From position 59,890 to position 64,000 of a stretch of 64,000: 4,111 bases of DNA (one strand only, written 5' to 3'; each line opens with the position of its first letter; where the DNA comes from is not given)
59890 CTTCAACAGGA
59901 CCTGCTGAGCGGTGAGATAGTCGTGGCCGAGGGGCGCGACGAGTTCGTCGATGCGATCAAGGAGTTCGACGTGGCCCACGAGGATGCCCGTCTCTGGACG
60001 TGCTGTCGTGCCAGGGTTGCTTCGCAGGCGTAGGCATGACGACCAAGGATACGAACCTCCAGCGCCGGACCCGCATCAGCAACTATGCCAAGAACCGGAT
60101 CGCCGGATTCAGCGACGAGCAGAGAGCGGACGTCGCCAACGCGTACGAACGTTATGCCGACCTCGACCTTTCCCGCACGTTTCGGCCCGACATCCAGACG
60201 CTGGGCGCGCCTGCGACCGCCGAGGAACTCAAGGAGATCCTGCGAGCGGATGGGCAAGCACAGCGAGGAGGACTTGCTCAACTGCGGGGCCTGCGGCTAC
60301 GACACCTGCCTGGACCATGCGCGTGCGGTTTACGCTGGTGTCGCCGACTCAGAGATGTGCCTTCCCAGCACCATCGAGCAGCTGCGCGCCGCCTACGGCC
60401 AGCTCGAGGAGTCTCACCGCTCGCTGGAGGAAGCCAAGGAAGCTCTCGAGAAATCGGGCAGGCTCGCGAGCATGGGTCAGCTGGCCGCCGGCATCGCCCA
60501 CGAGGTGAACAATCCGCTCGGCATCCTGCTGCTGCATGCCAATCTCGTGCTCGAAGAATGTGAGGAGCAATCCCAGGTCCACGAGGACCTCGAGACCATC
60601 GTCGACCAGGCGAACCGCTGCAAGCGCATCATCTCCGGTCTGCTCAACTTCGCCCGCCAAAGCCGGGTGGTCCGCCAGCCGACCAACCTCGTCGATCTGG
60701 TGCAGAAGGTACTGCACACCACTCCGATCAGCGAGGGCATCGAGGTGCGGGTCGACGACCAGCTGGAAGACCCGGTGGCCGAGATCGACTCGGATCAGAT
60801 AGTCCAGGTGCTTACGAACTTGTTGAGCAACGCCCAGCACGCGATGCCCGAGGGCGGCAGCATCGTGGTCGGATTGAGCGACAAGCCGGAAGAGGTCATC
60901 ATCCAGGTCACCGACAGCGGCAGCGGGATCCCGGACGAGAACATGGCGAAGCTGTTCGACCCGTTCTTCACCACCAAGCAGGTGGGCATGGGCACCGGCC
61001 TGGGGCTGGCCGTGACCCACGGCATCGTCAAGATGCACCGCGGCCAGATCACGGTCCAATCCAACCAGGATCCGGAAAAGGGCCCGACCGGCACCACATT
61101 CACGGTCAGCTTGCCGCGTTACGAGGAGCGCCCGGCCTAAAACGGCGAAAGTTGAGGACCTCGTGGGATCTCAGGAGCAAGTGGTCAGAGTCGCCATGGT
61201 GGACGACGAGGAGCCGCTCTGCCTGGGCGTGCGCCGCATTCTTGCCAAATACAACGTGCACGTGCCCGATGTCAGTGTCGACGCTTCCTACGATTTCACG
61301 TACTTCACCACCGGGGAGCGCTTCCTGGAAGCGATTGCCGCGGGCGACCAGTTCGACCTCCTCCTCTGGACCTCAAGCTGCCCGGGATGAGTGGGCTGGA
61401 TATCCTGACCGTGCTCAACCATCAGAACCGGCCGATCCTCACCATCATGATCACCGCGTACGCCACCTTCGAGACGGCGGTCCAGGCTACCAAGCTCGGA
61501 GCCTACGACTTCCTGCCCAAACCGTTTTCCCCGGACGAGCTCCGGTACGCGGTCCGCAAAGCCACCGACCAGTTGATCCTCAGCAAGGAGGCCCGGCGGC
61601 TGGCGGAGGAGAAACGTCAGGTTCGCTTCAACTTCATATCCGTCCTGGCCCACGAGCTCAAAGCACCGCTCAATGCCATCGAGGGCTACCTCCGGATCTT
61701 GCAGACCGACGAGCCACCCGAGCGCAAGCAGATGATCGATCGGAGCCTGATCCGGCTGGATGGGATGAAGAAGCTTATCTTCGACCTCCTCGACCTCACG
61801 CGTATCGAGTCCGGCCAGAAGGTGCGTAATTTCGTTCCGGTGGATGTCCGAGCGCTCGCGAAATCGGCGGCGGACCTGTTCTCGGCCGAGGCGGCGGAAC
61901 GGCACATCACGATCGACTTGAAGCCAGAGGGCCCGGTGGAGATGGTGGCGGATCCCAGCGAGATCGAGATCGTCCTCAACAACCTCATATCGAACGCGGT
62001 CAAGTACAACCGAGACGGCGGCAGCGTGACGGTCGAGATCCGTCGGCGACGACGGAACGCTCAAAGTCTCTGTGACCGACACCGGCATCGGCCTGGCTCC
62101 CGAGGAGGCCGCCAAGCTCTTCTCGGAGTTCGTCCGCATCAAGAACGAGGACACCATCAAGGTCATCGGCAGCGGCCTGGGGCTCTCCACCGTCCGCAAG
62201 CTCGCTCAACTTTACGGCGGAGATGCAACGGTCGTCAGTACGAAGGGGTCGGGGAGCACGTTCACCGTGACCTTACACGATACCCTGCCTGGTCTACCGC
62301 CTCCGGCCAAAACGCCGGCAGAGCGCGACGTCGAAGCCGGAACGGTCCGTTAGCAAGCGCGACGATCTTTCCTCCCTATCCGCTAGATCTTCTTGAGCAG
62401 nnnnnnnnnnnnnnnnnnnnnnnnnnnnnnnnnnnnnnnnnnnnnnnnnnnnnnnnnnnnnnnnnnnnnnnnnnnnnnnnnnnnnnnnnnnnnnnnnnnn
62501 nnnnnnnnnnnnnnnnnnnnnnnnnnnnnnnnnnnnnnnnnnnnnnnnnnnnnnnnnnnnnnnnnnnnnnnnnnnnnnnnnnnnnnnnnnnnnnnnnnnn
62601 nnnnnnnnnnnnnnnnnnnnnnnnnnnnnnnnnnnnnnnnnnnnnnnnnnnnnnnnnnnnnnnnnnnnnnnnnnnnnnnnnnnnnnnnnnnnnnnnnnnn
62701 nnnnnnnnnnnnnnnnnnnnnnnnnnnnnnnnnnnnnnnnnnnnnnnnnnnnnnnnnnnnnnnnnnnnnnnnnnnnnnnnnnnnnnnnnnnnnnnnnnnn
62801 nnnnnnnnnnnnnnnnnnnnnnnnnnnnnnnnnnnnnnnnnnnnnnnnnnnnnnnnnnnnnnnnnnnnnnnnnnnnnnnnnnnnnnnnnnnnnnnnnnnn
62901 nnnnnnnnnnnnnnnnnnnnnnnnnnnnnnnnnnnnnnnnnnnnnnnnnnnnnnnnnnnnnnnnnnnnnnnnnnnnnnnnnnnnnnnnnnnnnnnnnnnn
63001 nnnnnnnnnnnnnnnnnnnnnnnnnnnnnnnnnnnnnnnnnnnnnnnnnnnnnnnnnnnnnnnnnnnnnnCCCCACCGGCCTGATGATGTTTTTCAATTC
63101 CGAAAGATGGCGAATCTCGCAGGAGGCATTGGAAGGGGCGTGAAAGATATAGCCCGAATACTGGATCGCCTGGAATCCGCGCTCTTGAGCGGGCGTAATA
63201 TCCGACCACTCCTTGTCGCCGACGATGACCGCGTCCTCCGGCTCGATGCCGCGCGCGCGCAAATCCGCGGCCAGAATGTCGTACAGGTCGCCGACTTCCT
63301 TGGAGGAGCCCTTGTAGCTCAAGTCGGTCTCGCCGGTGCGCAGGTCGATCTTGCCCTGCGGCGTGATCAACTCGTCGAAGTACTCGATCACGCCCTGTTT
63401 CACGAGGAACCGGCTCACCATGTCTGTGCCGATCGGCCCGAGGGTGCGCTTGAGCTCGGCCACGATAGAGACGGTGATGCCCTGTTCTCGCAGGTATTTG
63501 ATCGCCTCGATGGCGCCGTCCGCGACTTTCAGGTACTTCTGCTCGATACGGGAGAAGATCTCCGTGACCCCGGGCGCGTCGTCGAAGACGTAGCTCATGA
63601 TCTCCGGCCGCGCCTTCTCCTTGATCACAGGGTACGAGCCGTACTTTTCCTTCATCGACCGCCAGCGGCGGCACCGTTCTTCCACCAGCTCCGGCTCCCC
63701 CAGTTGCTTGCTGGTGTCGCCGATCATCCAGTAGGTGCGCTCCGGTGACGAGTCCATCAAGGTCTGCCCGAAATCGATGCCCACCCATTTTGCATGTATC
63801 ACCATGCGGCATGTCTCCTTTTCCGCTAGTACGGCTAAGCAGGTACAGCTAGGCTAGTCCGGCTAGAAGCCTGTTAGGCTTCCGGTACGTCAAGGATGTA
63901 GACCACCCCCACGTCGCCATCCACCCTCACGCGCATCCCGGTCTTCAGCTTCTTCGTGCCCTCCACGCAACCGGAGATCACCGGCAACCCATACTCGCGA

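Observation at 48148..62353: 14-kb one-strand locus wiring Rex, two HydS-like Fe-S sensors, PHP/GHKL proteins and a phosphorelay around a multimeric [FeFe]-hydrogenase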

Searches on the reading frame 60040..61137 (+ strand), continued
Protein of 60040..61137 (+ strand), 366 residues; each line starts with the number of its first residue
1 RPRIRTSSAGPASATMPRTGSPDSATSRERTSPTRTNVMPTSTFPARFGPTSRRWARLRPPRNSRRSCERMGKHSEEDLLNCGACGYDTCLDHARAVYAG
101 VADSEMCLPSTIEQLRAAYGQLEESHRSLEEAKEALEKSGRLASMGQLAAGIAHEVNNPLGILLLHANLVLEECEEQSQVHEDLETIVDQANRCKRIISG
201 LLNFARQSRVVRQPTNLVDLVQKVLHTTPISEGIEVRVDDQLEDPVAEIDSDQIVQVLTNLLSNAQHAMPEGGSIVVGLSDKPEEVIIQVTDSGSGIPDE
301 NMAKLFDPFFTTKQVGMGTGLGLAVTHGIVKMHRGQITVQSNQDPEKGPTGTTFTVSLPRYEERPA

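Call 56: search_protein_representatives(protein=P0121)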
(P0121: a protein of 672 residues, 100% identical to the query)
Query: 672 residues. Proteins with E-value up to 0.001 (for the whole library): 1384952; up to 1e-10: 623913; up to 1e-30: 22710. The best 150 are listed.
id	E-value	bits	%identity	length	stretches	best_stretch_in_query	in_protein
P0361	5.0e-217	738.8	53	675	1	6-667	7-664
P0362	3.5e-193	660.0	56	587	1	84-668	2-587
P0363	5.8e-181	619.6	44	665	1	8-666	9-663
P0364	2.0e-171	588.1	45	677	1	7-669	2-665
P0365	2.9e-170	584.3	44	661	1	7-667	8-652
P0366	6.9e-170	583.0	46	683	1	6-665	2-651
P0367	5.4e-164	563.6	45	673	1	6-666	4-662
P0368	2.1e-163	561.6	44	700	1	9-671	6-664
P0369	7.9e-163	559.7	43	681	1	8-669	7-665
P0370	4.7e-159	547.3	44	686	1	6-669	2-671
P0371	1.5e-158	545.6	43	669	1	5-665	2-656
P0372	3.7e-158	544.3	43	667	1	8-668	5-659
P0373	1.3e-157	542.5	44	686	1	8-667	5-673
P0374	5.2e-156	537.2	65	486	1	1-365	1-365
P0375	3.0e-155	534.7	41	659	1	7-649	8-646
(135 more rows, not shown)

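Call 61: search_protein_families(library=pfam, alignment_id=A2, max_evalue=0.00001)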
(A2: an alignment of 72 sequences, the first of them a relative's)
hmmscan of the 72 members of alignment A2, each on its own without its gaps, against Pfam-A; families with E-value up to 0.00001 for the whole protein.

A. member 1, P0361 (675 aa): 9 families
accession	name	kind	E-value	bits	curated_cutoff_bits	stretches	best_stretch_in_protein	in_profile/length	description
PF02906.19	Fe_hyd_lg_C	-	1.7e-45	156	22.1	1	80-304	3-244/245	Iron only hydrogenase large subunit, C-terminal domain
PF02518.31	HATPase_c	-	1.4e-24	87.1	26.4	1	553-663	2-109/111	Histidine kinase-, DNA gyrase B-, and HSP90-like ATPase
PF00512.31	HisKA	-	1.3e-13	51.3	26.9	1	448-510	2-63/66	His Kinase A (phospho-acceptor) domain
PF00037.32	Fer4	-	1.3e-09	37.9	21.1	0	41-60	3-22/24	4Fe-4S binding domain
PF13237.11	Fer4_10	-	5.8e-09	36.2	25.5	1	12-56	4-52/53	4Fe-4S dicluster domain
PF04060.18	FeS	-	2e-08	34.2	23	1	383-412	4-33/33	Putative Fe-S cluster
PF13187.11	Fer4_9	-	9.4e-08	32.4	27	1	16-60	1-51/52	4Fe-4S dicluster domain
PF12837.12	Fer4_6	-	2.6e-07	30.7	25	0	10-32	2-24/24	4Fe-4S binding domain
PF12838.12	Fer4_7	-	9e-07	29.7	27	1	16-60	1-52/52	4Fe-4S dicluster domain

B. families by the number of members that match (of 72 scanned): 36 families (the first 25 are shown)
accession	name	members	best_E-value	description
PF02906.19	Fe_hyd_lg_C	72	3.1e-59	Iron only hydrogenase large subunit, C-terminal domain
PF04060.18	FeS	70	2e-11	Putative Fe-S cluster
PF13237.11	Fer4_10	58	6.9e-10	4Fe-4S dicluster domain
PF02518.31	HATPase_c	49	3.8e-32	Histidine kinase-, DNA gyrase B-, and HSP90-like ATPase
PF00512.31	HisKA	47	1.4e-22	His Kinase A (phospho-acceptor) domain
PF00037.32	Fer4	39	2.4e-13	4Fe-4S binding domain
PF12838.12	Fer4_7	34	4.1e-11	4Fe-4S dicluster domain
PF13187.11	Fer4_9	32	1.8e-08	4Fe-4S dicluster domain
PF12837.12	Fer4_6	14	5.3e-12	4Fe-4S binding domain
PF00989.32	PAS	10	5.4e-17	PAS fold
PF14697.11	Fer4_21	10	2.3e-10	4Fe-4S dicluster domain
PF08448.16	PAS_4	9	3.7e-18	PAS fold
PF13426.13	PAS_9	9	1.2e-17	PAS domain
PF25160.1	LdpA_Fe-S-bd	9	2.9e-09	LdpA Fe-S cluster-binding domain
PF00158.32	Sigma54_activat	7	4.7e-74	Sigma-54 interaction domain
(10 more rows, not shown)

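Call 84: search_protein_families(library=ncbifam, proteins=[L004:809-1156:+, L004:1149-2006:+, L004:1984-2496:+, L004:2546-3157:+, L004:3157-3543:+, L004:3543-6623:+, L004:6626-8395:+, P0121], max_evalue=0.00001)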
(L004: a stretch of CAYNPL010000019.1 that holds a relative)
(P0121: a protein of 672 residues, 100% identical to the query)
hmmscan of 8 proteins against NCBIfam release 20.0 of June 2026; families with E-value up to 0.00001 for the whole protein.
L004:809-1156:+ (116 aa): 0 families

L004:1149-2006:+ (286 aa): 5 families
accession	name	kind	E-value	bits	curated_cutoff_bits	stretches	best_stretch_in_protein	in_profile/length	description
NF045780.1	TrlF_fam_ATP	equivalog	1.8e-13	50.2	350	1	28-114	6-103/944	TrlF family AAA-like ATPase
NF047791.1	RNaseRnm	equivalog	3.4e-11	42.9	375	1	30-112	3-85/275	RNase RNM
NF038032.1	CehA_McbA_metalo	domain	9.5e-11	41.7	80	1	28-107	3-77/315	CehA/McbA family metallohydrolase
NF041577.1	nside_bi_sphtase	equivalog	6.8e-08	32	400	1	29-110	3-82/276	3',5'-nucleoside bisphosphate phosphatase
NF042955.1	Ppl_antiphage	equivalog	1.1e-07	30.2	1000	1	26-263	3-233/882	anti-phage protein Ppl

L004:1984-2496:+ (171 aa): 20 families
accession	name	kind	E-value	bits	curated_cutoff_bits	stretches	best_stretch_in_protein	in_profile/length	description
NF008468.0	PRK11360.1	equivalog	1.2e-12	47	646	1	13-111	510-609/616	two-component system sensor histidine kinase AtoS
NF007688.0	PRK10364.1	equivalog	2.3e-09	36.5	479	1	12-100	354-442/460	two-component system sensor histidine kinase ZraS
NF012163.2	BaeS_SmeS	equivalog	5.4e-09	35.5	500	1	14-108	357-456/457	sensor histidine kinase efflux regulator BaeS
NF011874.0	PRK15347.1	equivalog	5.9e-09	34.5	852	1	14-116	518-620/921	two component system sensor kinase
NF010411.0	PRK13837.1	equivalog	6.3e-09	34.4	647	1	41-108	607-673/828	two-component system VirA-like sensor kinase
NF010076.0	PRK13557.1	subfamily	7e-09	34.6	631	1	37-106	320-390/540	histidine kinase famiy protein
NF007898.0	PRK10604.1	equivalog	2.2e-08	33.7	478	1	14-110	324-423/433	two-component system sensor histidine kinase RstB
NF052573.1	HisKinEspAMyxo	equivalog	2.7e-08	32.3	1400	1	25-110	524-611/755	serine histidine kinase EspA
NF052574.1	HisKinEspCMyxo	equivalog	5.8e-08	31.4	1200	1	23-98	544-626/785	serine histidine kinase EspC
NF038348.1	T2SS_HK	subfamily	7.5e-08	31.2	450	1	13-102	475-566/574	histidine kinase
NF008312.0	PRK11100.1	equivalog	1.9e-07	30.3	356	1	14-98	374-463/477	two-component system sensor histidine kinase CreC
NF007007.0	PRK09470.1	equivalog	3.8e-07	29.4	486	1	17-110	359-459/463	envelope stress sensor histidine kinase CpxA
NF040750.1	tetrathio_HK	equivalog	7.4e-07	28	750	1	14-94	461-539/555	tetrathionate respiration histidine kinase TtrS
NF047794.1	HisKinPtgB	equivalog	9.5e-07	27.4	1000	1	14-93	560-639/656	two-component system sensor histidine kinase PgtB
TIGR01925.2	spIIAB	equivalog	1.7e-06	28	135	1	26-82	57-113/137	anti-sigma F factor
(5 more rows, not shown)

L004:2546-3157:+ (204 aa): 9 families
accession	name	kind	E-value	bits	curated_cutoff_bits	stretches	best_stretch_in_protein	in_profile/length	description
NF005747.0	PRK07571.1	equivalog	1.8e-42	144.9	224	1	16-172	12-168/173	bidirectional hydrogenase complex protein HoxE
NF005722.0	PRK07539.1-2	equivalog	4.9e-39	133.9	141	1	24-172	8-156/157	NADH-quinone oxidoreductase subunit NuoE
NF004638.0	PRK05988.1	equivalog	6.8e-39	133.2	198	1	20-171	5-156/159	formate dehydrogenase subunit gamma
TIGR01958.1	nuoE_fam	subfamily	7.8e-38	129.9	142.4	1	29-172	2-147/148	NADH-quinone oxidoreductase subunit NuoE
NF005725.0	PRK07539.1-5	equivalog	2.4e-33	115.3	220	1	23-172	19-171/174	NADH-quinone oxidoreductase subunit NuoE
NF005721.0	PRK07539.1-1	equivalog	2.8e-33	115.4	308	1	15-171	20-176/292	NADH-quinone oxidoreductase subunit NuoE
NF005723.0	PRK07539.1-3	equivalog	3.5e-24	85.4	226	1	24-170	5-154/158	NADH-quinone oxidoreductase subunit NuoE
NF005724.0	PRK07539.1-4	equivalog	7.5e-22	78.3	280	1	24-173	21-173/240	NADH-quinone oxidoreductase subunit NuoE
NF009040.0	PRK12373.1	equivalog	1.8e-17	64.1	514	1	41-173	37-170/400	NADH-quinone oxidoreductase subunit E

L004:3157-3543:+ (129 aa): 1 family
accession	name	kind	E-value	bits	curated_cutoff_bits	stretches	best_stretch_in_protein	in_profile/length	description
NF041612.1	fdxn_Clost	equivalog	5.3e-06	27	150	1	45-121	26-99/102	2Fe-2S ferredoxin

L004:3543-6623:+ (1027 aa): 40 families (the best 25 are shown)
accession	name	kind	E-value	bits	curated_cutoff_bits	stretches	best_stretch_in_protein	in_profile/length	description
TIGR01959.1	nuoF_fam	equivalog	3.7e-150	499.9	558.65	1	129-527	11-410/410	NADH-quinone oxidoreductase subunit NuoF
NF009410.0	PRK12771.1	subfamily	4e-142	474.7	516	1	496-1010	4-511/566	NAD(P)-binding protein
NF009454.0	PRK12814.1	equivalog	7.5e-128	427.7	916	1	535-1011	98-573/657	putative NADPH-dependent glutamate synthase small subunit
NF008436.0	PRK11278.1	equivalog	5.2e-118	394.8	749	1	128-534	23-433/448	NADH-quinone oxidoreductase subunit NuoF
NF010120.0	PRK13596.1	equivalog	1.9e-116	389.1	389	1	132-531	20-421/433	NADH-quinone oxidoreductase subunit NuoF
NF009414.0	PRK12778.1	equivalog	6e-108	362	1103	1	533-945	327-750/752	bifunctional dihydroorotate dehydrogenase B NAD binding subunit/NADPH-dependent glutamate synthase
TIGR03315.1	Se_ygfK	equivalog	1e-101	341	835.3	1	539-1011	441-887/1012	putative selenate reductase subunit YgfK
TIGR01316.1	gltA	equivalog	8.3e-95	318.2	471.75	1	542-944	35-449/449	NADPH-dependent glutamate synthase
NF010590.0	PRK13984.1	equivalog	1e-92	311.3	946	1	533-946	188-608/611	putative oxidoreductase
NF009413.0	PRK12775.1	equivalog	1.1e-79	268.4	1895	1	527-949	323-759/1006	putative trifunctional 2-polyprenylphenol hydroxylase/glutamate synthase subunit beta/ferritin domain-containing protein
TIGR01318.1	gltD_gamma_fam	subfamily_domain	2.3e-79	267.1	482.95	1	529-943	34-464/467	glutamate synthase, small subunit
NF009415.0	PRK12779.1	equivalog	1.3e-70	238.5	1519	1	526-943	192-625/944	putative bifunctional glutamate synthase subunit beta/2-polyprenylphenol hydroxylase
NF009408.0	PRK12769.1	equivalog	1.3e-70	238.3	1003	1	543-945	234-652/659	formate-dependent uric acid utilization protein AegA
NF009451.0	PRK12809.1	equivalog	5.8e-62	209.9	1154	1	542-938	216-628/639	formate-dependent uric acid utilization protein YgfT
NF009409.0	PRK12770.1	subfamily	2.9e-56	191.1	343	1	628-947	12-353/360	putative glutamate synthase subunit beta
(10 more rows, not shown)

L004:6626-8395:+ (590 aa): 9 families
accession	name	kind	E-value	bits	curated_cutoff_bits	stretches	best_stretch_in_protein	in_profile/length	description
NF040763.1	FeFe_hydrog_A6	exception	6.4e-264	876.6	765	1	4-587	3-571/571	NADH-dependent [FeFe] hydrogenase, group A6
NF040762.1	Hydr_FeFe_Clost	exception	6.6e-173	576.4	900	1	4-585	3-572/572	ferredoxin hydrogenase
TIGR02512.1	FeFe_hydrog_A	subfamily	9.4e-156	518.4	405.95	1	140-528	3-374/375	[FeFe] hydrogenase, group A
NF005745.0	PRK07569.1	equivalog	5.3e-55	186.4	333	1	3-208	5-211/238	bidirectional hydrogenase complex protein HoxU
TIGR04105.1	FeFe_hydrog_B1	subfamily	1.3e-47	162.6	450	2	141-438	139-408/462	monomeric [FeFe] hydrogenase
TIGR01973.1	NuoG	equivalog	9.9e-39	133.6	470.05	1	4-208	1-202/606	NADH-quinone oxidoreductase subunit NuoG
NF006305.0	PRK08493.1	equivalog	1.1e-35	123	591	1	4-207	4-224/819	NADH-quinone oxidoreductase subunit G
NF005895.0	PRK07860.1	equivalog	4.1e-29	101.2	802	1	4-206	20-222/811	NADH-quinone oxidoreductase subunit G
NF009454.0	PRK12814.1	equivalog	1.3e-26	93.1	916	1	4-100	6-102/657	putative NADPH-dependent glutamate synthase small subunit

P0121 (672 aa): 102 families (the best 25 are shown)
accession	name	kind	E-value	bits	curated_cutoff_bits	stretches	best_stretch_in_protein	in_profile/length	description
NF008468.0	PRK11360.1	equivalog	1e-56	192.6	646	1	436-670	381-612/616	two-component system sensor histidine kinase AtoS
NF007688.0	PRK10364.1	equivalog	2e-51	175.2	479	1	431-669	220-454/460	two-component system sensor histidine kinase ZraS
TIGR04105.1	FeFe_hydrog_B1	subfamily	1.7e-50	172.1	450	2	72-308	217-460/462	monomeric [FeFe] hydrogenase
NF010411.0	PRK13837.1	equivalog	1.4e-49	168.8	647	1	436-671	435-680/828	two-component system VirA-like sensor kinase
NF038348.1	T2SS_HK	subfamily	9.3e-45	153.1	450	2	491-665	402-572/574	histidine kinase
NF046020.1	HisKinCckABruc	equivalog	1.4e-40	139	1000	1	440-670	469-711/868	cell cycle histidine kinase CckA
NF052574.1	HisKinEspCMyxo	equivalog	4.4e-37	127.7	1200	1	441-670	407-641/785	serine histidine kinase EspC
NF010076.0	PRK13557.1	subfamily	4.9e-34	117.6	631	1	436-670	148-398/540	histidine kinase famiy protein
NF046026.1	HisKinCckACaul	equivalog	6.4e-33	113.8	1000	1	440-671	291-537/678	cell cycle histidine kinase CckA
NF047497.1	HK_LIC_12097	equivalog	8.5e-33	113.6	500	1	436-649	136-355/367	LIC_12097 family sensor histidine kinase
NF052573.1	HisKinEspAMyxo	equivalog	1.5e-32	112.5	1400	1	441-664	374-609/755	serine histidine kinase EspA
NF033092.0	HK_WalK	equivalog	5.4e-31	107.8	725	1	456-665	377-593/594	cell wall metabolism sensor histidine kinase WalK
NF053867.1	SprKinKinDBac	equivalog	1.1e-30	106.6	775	1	444-667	279-498/500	sporulation kinase KinD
NF046044.1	PnpS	equivalog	3.7e-30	105.2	400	1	458-665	177-390/390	two-component system histidine kinase PnpS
NF040750.1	tetrathio_HK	equivalog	3.1e-29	101.9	750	1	426-659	313-551/555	tetrathionate respiration histidine kinase TtrS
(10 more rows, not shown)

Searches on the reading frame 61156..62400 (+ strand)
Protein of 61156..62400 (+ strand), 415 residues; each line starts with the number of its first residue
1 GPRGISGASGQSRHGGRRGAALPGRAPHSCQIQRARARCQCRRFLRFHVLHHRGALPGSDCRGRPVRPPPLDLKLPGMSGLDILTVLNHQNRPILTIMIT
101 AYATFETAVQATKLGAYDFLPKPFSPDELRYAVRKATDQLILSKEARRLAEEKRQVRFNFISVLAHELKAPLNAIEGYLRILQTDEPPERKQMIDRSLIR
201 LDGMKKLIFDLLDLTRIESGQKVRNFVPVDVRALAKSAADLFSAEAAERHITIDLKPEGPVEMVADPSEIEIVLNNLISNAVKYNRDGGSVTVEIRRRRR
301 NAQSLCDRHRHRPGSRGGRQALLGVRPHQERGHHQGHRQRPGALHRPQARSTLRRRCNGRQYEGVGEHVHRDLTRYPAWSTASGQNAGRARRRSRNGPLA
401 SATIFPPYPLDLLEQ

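Call 7: search_protein_families(library=pfam, proteins=[window:61156-62400:+], max_evalue=0.01)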
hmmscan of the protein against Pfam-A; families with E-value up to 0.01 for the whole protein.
window:61156-62400:+ (415 aa): 3 families
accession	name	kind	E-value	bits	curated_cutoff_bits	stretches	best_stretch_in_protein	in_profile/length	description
PF00512.31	HisKA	-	6e-14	52.3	26.9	1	159-220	4-66/66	His Kinase A (phospho-acceptor) domain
PF00072.30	Response_reg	-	1.8e-13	51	30.2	1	71-133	48-110/111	Response regulator receiver domain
PF02518.31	HATPase_c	-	0.00082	20.2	26.4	1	266-298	2-34/111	Histidine kinase-, DNA gyrase B-, and HSP90-like ATPase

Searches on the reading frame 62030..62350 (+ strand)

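Call 7: search_protein_families(library=pfam, proteins=[window:62030-62350:+], max_evalue=0.01)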
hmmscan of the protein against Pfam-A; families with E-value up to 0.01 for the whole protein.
window:62030-62350:+ (107 aa): 1 family
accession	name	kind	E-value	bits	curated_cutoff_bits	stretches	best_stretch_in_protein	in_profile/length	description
PF02518.31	HATPase_c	-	5.8e-18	65.8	26.4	1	8-84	35-109/111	Histidine kinase-, DNA gyrase B-, and HSP90-like ATPase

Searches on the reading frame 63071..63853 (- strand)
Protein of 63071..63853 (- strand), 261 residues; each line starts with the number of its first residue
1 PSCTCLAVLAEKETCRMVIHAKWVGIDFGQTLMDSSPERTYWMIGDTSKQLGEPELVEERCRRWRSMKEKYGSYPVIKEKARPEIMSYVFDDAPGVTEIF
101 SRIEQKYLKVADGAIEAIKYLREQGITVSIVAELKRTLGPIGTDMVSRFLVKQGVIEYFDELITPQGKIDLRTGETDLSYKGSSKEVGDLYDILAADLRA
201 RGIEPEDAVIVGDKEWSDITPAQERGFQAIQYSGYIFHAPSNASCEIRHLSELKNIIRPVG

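Call 36: search_protein_families(library=pfam, proteins=[window:63071-63853:-], max_evalue=0.001)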
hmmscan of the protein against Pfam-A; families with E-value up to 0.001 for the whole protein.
window:63071-63853:- (261 aa): 3 families
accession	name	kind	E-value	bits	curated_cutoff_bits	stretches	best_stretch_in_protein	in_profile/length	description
PF13419.12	HAD_2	-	2.1e-07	31.7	23.8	0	27-164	4-127/178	Haloacid dehalogenase-like hydrolase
PF13242.12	Hydrolase_like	-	2.2e-05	24.7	22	0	191-232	10-48/75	HAD-hyrolase-like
PF00702.32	Hydrolase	-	0.00025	21.9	26.4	1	89-223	83-188/191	haloacid dehalogenase-like hydrolase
